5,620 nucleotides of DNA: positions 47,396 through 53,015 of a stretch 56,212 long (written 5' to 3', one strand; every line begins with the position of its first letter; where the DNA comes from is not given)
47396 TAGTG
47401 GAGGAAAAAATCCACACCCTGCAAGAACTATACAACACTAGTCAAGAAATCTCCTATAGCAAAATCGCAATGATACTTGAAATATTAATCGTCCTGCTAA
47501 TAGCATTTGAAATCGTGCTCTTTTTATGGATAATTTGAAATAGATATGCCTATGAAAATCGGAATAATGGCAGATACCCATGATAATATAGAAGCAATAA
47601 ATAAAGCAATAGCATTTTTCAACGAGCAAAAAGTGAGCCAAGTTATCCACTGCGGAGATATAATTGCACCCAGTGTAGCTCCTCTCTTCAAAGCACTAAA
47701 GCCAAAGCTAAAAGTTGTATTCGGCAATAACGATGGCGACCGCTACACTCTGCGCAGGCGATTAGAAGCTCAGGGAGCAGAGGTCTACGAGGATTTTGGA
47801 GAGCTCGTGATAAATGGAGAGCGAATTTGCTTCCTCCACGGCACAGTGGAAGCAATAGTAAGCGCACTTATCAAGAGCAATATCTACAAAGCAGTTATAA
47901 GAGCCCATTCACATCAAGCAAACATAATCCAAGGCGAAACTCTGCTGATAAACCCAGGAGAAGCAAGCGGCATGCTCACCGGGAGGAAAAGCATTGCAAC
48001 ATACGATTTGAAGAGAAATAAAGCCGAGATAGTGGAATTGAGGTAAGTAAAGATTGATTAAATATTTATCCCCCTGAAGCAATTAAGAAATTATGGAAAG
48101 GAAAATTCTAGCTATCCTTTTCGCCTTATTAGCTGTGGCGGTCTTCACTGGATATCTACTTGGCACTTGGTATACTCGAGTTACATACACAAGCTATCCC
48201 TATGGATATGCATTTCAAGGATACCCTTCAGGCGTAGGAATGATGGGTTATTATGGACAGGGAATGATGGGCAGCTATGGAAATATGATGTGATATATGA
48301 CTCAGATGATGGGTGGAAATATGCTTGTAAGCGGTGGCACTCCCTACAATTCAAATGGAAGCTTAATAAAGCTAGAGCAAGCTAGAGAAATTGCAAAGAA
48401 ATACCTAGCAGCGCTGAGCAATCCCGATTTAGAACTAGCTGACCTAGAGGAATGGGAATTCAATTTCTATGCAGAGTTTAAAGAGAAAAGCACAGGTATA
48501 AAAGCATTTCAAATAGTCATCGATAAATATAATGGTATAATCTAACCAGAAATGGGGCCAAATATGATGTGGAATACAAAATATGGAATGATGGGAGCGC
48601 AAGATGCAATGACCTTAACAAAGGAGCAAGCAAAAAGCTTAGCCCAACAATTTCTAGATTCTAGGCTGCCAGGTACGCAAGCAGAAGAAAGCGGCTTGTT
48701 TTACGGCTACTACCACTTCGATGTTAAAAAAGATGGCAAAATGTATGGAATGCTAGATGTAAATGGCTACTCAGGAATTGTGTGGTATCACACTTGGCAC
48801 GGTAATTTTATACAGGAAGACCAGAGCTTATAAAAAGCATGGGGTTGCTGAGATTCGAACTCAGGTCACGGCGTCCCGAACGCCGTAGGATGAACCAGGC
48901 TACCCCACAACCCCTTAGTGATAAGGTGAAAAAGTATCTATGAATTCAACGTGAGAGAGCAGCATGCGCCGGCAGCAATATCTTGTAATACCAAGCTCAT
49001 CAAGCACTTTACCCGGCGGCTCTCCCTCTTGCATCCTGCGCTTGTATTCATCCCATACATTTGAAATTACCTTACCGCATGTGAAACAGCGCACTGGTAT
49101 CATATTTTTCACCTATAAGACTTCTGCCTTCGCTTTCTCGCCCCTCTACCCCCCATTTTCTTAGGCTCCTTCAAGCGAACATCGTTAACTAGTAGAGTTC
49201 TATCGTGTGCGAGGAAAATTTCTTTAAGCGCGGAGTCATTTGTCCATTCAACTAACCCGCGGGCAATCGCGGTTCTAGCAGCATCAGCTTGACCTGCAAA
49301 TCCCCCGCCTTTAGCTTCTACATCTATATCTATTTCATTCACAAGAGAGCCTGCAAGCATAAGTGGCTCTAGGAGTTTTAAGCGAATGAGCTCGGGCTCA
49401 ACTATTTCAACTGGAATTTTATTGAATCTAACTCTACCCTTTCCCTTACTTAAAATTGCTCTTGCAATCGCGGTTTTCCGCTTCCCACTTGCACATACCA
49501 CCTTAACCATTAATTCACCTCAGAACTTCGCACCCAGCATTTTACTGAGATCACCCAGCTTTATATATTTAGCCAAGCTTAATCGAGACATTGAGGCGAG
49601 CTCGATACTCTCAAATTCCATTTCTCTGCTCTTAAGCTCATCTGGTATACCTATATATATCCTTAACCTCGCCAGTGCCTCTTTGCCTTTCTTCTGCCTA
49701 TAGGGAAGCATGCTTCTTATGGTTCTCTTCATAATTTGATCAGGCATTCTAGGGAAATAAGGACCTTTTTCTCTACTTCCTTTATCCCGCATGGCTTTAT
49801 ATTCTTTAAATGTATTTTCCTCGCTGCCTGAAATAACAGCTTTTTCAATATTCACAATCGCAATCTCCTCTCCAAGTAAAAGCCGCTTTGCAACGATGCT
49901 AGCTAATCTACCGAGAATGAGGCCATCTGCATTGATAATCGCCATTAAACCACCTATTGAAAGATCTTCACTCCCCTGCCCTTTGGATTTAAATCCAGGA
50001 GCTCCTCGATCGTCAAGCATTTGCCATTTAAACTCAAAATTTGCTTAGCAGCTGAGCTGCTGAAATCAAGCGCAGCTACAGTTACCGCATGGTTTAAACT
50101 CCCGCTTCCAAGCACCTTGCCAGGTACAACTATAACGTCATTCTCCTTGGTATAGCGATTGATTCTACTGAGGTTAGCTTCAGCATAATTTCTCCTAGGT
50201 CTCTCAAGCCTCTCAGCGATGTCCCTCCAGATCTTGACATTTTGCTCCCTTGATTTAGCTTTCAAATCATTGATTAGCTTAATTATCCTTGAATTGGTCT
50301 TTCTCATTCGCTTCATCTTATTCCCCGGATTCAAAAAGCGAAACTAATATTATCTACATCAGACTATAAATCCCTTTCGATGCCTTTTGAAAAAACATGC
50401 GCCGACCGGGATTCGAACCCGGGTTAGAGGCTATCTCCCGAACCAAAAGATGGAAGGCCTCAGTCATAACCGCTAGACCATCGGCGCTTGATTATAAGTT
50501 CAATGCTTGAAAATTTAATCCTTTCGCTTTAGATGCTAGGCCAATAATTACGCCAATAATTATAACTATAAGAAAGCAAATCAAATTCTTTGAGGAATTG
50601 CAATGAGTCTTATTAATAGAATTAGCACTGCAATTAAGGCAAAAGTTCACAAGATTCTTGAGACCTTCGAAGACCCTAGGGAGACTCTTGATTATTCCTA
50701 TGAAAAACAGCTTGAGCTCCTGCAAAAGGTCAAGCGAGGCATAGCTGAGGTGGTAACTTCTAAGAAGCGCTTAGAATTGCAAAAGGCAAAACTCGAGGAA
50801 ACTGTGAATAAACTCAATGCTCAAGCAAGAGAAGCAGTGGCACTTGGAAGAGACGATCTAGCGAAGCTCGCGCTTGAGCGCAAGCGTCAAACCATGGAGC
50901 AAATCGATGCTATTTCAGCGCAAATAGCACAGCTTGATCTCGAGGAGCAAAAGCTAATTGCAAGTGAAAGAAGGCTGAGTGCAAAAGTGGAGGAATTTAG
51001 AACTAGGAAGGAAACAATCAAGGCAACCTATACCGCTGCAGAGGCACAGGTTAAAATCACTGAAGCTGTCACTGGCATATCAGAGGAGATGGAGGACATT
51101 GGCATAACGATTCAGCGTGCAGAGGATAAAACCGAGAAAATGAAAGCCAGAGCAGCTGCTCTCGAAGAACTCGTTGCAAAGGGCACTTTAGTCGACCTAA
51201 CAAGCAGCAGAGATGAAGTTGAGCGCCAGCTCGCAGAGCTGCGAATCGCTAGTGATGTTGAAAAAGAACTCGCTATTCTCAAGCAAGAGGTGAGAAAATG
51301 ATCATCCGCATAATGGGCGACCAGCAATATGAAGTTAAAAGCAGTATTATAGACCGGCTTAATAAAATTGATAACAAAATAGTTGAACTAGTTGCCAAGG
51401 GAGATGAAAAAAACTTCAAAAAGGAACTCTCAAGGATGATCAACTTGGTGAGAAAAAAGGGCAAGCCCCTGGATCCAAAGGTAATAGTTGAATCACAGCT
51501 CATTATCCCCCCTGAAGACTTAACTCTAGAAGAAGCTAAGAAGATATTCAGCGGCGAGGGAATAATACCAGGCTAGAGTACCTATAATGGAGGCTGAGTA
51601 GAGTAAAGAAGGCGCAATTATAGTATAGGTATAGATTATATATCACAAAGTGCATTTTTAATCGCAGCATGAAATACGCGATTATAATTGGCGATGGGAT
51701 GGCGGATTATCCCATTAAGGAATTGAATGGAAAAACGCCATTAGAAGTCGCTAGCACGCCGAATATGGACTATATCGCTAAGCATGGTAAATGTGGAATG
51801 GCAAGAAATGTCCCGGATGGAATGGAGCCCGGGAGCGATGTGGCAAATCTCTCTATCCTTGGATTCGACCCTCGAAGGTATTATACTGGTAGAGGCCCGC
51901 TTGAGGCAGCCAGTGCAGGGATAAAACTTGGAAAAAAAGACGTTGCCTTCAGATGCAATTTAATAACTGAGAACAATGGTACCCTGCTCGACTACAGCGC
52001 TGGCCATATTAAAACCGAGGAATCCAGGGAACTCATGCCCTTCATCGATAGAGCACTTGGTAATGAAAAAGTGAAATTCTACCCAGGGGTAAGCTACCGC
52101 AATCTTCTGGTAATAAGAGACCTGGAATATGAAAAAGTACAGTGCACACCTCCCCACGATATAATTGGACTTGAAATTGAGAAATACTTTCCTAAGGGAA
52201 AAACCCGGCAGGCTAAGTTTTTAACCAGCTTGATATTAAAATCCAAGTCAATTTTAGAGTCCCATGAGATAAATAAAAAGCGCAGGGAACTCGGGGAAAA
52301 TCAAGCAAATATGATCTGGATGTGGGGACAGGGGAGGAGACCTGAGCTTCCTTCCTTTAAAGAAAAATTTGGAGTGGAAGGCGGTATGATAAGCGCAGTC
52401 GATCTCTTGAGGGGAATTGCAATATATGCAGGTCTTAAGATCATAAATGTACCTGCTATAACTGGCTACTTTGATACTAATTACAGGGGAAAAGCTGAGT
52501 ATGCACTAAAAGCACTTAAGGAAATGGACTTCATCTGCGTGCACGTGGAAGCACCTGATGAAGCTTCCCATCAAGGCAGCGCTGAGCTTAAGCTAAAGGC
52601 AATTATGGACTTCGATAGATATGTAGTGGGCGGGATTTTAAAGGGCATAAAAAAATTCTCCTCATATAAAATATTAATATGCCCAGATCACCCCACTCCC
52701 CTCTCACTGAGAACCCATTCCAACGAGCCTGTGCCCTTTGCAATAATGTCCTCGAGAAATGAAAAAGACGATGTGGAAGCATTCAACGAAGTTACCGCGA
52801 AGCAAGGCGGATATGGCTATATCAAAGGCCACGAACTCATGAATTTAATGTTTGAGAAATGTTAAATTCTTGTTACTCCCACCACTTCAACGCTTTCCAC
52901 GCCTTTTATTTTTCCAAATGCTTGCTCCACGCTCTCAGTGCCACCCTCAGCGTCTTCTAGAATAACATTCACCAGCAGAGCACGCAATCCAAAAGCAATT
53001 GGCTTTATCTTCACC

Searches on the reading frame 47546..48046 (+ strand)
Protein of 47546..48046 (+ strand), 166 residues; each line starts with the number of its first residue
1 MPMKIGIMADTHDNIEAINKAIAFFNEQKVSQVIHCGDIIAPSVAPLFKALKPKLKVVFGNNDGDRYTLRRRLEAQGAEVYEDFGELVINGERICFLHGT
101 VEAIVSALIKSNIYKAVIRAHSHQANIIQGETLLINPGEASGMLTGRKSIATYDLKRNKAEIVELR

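Call 38: search_protein_families(library=pfam, proteins=[window:47546-48046:+], max_evalue=0.00001)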
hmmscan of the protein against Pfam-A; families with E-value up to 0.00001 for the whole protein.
window:47546-48046:+ (166 aa): 2 families
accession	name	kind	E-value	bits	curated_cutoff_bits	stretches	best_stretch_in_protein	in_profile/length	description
PF12850.12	Metallophos_2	-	7.2e-29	101.2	27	1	3-157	1-153/154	Calcineurin-like phosphoesterase superfamily domain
PF00149.33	Metallophos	-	3.7e-11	44.3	21.5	1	3-104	1-117/191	Calcineurin-like phosphoesterase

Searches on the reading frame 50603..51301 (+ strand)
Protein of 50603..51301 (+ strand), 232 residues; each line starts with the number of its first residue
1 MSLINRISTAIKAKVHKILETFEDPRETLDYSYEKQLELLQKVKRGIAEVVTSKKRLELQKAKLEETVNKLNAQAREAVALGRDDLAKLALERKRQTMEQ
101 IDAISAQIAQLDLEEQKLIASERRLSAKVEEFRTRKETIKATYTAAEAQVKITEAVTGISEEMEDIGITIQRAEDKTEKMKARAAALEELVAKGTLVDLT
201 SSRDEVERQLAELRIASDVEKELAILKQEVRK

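Call 38: search_protein_families(library=pfam, proteins=[window:50603-51301:+], max_evalue=0.00001)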
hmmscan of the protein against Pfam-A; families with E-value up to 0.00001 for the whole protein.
window:50603-51301:+ (232 aa): 1 family
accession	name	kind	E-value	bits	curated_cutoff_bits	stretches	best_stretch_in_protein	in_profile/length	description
PF04012.17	PspA_IM30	-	5.8e-20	72.3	33.9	1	3-229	2-217/220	PspA/IM30 family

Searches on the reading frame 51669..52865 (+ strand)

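Call 38: search_protein_families(library=pfam, proteins=[window:51669-52865:+], max_evalue=0.00001)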
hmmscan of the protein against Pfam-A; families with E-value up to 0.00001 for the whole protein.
window:51669-52865:+ (398 aa): 2 families
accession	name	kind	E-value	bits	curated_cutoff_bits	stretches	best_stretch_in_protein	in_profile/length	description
PF10143.14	PhosphMutase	-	1.1e-61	208.1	21.5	1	37-202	1-170/170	2,3-bisphosphoglycerate-independent phosphoglycerate mutase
PF01676.23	Metalloenzyme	-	1.2e-46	159.8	24.3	1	1-397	1-252/252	Metalloenzyme superfamily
